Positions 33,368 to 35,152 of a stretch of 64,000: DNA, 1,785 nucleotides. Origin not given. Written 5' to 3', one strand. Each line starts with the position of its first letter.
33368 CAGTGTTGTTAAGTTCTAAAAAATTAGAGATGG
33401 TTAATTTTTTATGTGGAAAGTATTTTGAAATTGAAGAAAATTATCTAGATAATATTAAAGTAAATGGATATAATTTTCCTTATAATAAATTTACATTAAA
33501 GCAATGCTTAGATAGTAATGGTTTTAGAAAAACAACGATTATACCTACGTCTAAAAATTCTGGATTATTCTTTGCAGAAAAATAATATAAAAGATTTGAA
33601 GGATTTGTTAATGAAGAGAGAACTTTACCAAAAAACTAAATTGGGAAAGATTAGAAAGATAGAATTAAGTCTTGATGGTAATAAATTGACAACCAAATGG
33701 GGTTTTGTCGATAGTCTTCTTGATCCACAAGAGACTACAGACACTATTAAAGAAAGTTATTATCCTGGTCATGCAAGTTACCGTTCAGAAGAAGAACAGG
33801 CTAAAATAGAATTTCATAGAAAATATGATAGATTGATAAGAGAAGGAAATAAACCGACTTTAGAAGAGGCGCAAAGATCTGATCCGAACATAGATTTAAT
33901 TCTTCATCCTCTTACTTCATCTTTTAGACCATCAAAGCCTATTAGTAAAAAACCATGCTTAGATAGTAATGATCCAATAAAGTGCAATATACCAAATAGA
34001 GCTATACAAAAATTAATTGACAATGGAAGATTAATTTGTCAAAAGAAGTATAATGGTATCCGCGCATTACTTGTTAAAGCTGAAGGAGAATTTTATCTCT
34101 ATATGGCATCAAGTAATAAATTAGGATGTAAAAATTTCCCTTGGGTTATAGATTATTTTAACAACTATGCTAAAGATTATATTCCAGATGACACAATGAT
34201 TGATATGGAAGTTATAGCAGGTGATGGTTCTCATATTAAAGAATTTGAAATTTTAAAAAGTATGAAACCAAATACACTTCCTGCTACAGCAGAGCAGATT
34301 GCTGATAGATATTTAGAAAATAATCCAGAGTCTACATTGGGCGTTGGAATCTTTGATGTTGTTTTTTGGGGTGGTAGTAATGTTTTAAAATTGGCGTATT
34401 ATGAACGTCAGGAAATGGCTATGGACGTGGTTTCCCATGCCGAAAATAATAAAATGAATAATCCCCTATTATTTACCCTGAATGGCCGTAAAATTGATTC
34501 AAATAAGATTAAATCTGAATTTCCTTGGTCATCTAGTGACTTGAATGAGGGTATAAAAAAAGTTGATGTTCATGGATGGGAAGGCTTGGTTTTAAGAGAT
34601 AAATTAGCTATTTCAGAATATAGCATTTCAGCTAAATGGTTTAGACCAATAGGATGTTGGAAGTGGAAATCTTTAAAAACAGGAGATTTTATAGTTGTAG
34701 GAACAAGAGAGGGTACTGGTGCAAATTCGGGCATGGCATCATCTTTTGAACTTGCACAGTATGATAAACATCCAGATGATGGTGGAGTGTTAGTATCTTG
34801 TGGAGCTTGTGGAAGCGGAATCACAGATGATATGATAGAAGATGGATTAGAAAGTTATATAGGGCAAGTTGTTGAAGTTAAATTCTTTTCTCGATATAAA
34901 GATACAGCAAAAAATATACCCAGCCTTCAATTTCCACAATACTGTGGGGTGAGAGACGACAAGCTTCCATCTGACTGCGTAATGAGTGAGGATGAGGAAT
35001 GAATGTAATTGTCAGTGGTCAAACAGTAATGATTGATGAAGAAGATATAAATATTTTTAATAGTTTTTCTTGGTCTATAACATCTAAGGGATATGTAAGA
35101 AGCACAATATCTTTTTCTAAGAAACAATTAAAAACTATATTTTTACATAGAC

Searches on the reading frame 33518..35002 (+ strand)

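Call 48: search_protein_families(library=phrogs, proteins=[window:33518-35002:+], max_evalue=0.00001)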
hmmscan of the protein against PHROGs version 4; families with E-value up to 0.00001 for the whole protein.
window:33518-35002:+ (494 aa): 1 family
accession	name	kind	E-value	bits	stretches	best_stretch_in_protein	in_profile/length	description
phrog_114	-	DNA, RNA and nucleotide metabolism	4.8e-28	99.1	1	84-483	167-502/634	ATP-dependent DNA ligase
